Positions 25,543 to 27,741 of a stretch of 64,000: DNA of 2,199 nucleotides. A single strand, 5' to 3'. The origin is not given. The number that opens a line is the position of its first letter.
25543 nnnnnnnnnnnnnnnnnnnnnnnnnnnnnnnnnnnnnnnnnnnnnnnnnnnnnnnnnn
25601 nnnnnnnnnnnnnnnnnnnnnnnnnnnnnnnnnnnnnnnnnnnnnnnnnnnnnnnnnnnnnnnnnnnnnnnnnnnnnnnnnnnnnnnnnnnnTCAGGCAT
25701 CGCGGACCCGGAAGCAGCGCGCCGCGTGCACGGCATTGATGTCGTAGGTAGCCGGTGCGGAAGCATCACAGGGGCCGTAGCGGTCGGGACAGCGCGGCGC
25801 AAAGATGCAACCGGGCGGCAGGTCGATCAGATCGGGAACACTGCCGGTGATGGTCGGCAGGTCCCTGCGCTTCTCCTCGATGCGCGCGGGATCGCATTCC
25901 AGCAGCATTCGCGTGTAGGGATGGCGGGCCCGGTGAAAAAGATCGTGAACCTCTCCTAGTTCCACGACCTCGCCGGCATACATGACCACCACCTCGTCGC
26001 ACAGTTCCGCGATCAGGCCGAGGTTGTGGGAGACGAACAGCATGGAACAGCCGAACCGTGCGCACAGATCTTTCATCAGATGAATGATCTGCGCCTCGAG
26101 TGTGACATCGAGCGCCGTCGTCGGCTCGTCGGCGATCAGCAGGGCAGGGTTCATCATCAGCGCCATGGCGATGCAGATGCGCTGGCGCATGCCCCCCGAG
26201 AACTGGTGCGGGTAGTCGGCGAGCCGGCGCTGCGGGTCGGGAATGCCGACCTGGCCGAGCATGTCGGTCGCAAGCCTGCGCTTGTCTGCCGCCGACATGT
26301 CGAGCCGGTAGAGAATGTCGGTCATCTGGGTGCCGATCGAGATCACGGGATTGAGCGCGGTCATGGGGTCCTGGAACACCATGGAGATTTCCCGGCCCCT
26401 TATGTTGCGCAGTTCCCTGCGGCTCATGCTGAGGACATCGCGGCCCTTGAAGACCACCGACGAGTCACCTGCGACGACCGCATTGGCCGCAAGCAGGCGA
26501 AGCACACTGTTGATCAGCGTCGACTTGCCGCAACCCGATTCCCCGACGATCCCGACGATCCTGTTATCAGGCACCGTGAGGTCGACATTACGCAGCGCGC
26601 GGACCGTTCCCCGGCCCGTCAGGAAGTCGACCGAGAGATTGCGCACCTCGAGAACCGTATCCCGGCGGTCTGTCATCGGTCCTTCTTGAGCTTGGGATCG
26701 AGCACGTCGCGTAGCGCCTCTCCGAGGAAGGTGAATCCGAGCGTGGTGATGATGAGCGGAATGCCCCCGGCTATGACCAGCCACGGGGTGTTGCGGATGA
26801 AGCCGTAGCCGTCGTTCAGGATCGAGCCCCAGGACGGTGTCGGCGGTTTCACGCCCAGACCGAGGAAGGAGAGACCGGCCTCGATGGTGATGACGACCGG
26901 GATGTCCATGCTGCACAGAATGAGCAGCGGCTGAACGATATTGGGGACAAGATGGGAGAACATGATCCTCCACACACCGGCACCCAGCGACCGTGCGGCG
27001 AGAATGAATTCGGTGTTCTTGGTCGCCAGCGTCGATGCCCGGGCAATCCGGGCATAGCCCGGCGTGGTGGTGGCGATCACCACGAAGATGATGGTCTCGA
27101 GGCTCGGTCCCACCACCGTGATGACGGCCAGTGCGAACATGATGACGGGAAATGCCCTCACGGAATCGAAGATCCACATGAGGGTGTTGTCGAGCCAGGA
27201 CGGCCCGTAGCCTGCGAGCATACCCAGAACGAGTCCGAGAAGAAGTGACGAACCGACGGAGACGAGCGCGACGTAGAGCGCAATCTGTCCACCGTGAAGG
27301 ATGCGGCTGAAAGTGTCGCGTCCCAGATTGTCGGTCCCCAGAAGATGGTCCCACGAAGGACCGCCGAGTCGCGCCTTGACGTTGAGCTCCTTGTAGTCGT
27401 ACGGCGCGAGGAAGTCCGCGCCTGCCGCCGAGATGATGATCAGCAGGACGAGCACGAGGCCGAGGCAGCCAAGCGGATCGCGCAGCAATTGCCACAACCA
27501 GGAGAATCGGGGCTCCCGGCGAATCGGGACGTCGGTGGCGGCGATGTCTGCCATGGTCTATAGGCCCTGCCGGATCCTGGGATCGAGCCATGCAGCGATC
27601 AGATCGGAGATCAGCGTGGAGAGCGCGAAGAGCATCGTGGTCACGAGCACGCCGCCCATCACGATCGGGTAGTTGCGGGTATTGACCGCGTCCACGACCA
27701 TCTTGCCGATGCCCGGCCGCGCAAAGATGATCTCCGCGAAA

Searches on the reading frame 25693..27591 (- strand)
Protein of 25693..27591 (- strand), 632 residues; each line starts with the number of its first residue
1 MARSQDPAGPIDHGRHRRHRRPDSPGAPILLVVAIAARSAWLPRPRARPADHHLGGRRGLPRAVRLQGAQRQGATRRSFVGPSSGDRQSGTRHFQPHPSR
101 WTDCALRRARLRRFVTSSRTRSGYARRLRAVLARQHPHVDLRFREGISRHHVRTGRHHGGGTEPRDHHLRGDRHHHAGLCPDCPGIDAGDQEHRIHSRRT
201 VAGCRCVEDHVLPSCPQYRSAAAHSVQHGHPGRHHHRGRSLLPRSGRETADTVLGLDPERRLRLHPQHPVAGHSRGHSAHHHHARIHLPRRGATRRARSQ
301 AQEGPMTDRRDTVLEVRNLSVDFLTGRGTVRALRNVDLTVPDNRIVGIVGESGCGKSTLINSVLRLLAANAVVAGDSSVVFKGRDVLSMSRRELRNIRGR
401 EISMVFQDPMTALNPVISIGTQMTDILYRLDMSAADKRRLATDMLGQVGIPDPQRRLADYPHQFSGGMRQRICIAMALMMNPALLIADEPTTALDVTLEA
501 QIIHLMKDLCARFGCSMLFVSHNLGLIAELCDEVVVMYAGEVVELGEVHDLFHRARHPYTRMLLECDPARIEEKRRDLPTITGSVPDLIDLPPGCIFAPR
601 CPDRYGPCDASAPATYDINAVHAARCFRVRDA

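Call 17: search_protein_families(library=pfam, proteins=[window:25693-27591:-], max_evalue=0.001)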
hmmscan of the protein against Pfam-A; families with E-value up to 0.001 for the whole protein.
window:25693-27591:- (632 aa): 5 families
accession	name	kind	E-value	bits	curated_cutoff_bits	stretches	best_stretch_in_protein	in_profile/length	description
PF00005.33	ABC_tran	-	1.3e-28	100.7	25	1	333-492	1-137/137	ABC transporter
PF08352.17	oligo_HPY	-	3.7e-17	62.9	27.1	1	543-608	1-65/65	Oligopeptide/dipeptide transporter, C-terminal region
PF13304.12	AAA_21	-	3.7e-08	34.2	27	0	459-527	233-303/304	AAA domain, putative AbiEii toxin, Type IV TA system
PF13191.12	AAA_16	-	0.00027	21.9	32.6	0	341-373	20-55/167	AAA ATPase domain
PF13555.12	AAA_29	-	0.00078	19.6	27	0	341-371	20-50/61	P-loop containing region of AAA domain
